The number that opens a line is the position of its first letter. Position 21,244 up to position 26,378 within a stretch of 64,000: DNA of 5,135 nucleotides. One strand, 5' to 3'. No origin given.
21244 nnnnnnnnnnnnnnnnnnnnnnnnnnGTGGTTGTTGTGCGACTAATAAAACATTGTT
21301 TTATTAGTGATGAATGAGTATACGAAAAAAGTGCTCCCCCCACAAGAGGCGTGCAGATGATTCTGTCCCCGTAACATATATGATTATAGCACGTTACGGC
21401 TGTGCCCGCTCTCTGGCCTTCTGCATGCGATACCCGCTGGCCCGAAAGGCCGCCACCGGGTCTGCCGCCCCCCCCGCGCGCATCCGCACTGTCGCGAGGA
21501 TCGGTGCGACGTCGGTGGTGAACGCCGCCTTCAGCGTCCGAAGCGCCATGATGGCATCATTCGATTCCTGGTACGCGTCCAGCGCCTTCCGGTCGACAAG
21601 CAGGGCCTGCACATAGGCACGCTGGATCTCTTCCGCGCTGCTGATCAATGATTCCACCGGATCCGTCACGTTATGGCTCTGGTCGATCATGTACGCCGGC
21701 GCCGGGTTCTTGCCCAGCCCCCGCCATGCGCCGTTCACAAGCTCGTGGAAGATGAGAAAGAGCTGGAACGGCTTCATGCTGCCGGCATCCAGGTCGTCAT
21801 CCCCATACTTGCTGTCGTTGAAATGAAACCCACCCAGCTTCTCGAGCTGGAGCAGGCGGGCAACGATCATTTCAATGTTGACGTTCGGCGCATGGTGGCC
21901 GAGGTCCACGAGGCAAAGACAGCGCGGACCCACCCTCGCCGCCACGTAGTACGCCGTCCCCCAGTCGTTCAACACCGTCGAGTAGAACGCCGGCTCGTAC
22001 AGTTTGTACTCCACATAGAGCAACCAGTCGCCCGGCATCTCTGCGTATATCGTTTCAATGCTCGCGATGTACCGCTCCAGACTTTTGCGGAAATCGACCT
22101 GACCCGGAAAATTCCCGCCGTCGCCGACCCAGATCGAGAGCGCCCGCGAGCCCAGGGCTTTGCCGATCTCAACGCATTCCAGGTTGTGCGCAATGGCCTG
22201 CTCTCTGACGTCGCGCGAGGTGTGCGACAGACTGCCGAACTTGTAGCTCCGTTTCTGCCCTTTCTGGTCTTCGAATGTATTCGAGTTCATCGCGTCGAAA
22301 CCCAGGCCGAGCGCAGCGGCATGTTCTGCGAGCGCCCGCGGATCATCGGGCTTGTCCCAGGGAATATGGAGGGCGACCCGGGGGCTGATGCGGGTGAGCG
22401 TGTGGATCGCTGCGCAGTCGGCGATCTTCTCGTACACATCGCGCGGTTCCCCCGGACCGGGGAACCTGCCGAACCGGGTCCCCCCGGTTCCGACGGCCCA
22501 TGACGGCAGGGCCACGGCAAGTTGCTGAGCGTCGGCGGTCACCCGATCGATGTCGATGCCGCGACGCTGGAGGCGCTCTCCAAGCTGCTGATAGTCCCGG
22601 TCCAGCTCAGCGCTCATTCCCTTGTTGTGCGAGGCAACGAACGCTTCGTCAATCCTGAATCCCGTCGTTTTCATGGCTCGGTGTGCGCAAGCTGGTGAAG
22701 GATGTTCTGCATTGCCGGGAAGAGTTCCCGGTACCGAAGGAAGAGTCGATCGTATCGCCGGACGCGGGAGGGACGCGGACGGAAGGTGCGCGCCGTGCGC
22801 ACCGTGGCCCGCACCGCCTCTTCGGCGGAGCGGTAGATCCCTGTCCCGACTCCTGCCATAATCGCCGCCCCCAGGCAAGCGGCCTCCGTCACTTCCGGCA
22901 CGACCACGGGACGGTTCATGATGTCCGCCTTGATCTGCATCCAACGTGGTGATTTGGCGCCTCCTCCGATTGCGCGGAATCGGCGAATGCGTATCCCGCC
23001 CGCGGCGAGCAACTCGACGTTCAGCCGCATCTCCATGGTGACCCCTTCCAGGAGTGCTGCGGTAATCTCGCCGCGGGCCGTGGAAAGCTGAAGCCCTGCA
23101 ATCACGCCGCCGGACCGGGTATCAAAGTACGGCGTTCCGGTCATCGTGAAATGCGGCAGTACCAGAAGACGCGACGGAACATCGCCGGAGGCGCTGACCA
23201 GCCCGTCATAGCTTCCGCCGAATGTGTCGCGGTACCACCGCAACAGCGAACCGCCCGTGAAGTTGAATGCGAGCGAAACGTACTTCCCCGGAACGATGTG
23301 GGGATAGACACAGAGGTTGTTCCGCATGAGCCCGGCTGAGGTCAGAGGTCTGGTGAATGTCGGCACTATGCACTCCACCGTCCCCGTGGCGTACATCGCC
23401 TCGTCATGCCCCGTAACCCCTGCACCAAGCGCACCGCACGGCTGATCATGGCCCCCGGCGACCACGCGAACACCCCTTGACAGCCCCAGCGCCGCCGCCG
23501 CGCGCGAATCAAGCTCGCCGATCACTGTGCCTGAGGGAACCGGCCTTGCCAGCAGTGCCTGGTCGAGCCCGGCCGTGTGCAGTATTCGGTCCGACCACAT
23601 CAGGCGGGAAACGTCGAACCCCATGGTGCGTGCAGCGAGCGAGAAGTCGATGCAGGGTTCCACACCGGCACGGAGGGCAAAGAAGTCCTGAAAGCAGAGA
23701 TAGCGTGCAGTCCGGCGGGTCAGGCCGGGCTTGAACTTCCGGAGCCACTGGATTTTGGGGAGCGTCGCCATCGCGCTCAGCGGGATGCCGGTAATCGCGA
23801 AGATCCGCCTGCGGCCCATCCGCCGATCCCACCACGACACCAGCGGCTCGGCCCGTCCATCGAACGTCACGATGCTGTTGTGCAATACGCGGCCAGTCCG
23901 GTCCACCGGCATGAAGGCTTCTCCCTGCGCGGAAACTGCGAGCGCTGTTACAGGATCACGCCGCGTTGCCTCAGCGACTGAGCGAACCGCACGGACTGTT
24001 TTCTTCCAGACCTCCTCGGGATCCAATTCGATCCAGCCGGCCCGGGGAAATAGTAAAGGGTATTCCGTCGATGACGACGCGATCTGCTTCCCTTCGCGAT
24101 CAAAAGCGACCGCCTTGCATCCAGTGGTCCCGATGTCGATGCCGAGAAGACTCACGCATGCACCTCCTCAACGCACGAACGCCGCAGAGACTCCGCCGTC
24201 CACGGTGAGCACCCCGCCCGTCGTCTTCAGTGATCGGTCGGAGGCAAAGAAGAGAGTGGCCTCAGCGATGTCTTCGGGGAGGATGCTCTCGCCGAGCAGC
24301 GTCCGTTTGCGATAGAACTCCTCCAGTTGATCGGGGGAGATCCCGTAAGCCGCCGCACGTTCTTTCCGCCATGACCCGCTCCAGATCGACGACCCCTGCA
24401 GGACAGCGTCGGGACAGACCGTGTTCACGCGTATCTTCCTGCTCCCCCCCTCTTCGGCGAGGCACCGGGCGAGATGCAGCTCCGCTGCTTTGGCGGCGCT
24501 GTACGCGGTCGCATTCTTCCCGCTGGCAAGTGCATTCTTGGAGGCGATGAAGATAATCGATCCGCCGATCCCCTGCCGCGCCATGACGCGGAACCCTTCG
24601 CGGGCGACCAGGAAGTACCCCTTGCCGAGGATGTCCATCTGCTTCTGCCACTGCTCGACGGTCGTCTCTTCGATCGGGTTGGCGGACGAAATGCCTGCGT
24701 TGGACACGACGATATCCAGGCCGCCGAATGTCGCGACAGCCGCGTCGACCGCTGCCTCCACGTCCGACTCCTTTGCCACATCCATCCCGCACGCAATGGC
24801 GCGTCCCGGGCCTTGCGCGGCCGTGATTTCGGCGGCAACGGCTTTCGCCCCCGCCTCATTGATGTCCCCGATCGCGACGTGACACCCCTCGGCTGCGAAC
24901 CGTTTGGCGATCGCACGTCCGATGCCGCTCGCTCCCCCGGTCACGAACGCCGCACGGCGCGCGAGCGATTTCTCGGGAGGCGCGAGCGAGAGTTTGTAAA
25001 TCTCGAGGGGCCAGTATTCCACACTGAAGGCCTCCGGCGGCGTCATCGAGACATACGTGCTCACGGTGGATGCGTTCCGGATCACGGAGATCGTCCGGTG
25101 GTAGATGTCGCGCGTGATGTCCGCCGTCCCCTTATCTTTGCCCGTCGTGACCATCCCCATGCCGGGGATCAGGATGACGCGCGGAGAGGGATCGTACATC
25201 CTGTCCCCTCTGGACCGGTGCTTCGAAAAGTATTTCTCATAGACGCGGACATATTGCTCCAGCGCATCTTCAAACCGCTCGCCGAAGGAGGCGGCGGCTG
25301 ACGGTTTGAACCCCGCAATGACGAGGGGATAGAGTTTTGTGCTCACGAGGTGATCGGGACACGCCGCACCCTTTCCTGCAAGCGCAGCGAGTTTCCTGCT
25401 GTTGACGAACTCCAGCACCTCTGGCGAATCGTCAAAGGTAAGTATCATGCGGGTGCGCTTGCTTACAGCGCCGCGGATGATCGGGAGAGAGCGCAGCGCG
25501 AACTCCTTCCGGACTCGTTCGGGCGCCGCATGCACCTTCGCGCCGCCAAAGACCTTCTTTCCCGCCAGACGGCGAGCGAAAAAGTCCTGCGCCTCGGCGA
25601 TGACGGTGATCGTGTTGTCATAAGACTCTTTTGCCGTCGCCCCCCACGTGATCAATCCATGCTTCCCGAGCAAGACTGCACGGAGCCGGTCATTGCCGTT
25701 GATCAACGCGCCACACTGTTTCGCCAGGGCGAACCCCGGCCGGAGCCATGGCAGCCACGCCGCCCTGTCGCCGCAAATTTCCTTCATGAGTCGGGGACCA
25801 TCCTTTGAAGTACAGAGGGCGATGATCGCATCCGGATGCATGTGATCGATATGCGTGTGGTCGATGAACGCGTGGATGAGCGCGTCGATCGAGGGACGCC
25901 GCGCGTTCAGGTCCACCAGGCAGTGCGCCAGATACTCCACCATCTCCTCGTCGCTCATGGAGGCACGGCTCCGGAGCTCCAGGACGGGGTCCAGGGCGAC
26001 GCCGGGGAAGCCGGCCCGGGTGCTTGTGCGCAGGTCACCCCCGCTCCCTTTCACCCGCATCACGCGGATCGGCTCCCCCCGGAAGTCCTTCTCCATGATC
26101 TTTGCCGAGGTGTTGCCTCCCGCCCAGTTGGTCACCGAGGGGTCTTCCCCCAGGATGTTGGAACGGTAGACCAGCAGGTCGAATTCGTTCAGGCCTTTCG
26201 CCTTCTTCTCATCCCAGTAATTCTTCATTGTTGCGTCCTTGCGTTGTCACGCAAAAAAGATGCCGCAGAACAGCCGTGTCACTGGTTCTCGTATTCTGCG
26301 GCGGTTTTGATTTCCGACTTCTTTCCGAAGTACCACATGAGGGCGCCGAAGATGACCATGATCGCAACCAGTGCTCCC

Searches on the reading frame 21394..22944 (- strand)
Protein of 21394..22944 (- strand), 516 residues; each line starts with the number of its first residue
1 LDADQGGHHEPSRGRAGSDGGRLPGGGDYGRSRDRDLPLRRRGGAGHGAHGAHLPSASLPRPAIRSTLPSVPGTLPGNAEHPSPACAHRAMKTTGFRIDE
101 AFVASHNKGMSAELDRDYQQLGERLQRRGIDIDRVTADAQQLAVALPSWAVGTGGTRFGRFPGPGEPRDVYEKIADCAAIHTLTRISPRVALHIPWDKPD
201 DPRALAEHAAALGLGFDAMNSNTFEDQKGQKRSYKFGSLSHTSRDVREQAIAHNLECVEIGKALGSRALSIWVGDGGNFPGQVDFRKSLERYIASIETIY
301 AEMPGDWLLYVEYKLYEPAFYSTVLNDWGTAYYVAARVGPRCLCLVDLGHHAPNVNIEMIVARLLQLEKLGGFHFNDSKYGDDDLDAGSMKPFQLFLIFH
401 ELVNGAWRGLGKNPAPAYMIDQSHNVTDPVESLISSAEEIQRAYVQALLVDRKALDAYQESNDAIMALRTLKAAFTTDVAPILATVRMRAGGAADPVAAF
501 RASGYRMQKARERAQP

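Call 14: search_protein_families(library=pfam, proteins=[window:21394-22944:-], max_evalue=0.001)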
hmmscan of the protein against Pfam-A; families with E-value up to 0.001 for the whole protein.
window:21394-22944:- (516 aa): 2 families
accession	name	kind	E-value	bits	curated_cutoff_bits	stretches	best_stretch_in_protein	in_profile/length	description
PF01261.30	AP_endonuc_2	-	1.5e-08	35.1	31.1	1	199-384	27-194/249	Xylose isomerase-like TIM barrel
PF06134.17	RhaA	-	2.6e-05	24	22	1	205-369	117-281/417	L-rhamnose isomerase (RhaA)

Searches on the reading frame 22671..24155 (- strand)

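Call 14: search_protein_families(library=pfam, proteins=[window:22671-24155:-], max_evalue=0.001)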
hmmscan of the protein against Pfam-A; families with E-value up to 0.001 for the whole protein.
window:22671-24155:- (494 aa): 3 families
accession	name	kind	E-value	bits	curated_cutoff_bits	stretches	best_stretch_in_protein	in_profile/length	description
PF00370.27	FGGY_N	-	4.5e-52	177.5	28.8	1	3-244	2-245/245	FGGY family of carbohydrate kinases, N-terminal domain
PF02782.22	FGGY_C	-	3.3e-28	99.2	27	1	256-436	4-196/198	FGGY family of carbohydrate kinases, C-terminal domain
PF01869.26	BcrAD_BadFG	-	0.00086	19.3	31.5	0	4-67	1-58/271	BadF/BadG/BcrA/BcrD ATPase family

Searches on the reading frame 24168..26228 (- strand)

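Call 14: search_protein_families(library=pfam, proteins=[window:24168-26228:-], max_evalue=0.001)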
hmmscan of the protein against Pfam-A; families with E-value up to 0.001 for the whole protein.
window:24168-26228:- (686 aa): 4 families
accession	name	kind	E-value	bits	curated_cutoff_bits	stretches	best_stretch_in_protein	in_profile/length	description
PF13561.12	adh_short_C2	-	1.8e-53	182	27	1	433-681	3-236/236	Enoyl-(Acyl carrier protein) reductase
PF00106.31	adh_short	-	2.6e-48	164.5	26.6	1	426-609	2-182/195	short chain dehydrogenase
PF00596.27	Aldolase_II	-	1.3e-14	54.9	22.2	1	31-209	14-175/183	Class II Aldolase and Adducin N-terminal domain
PF08659.16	KR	-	2.1e-08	34.8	22.6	1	428-537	4-115/180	KR domain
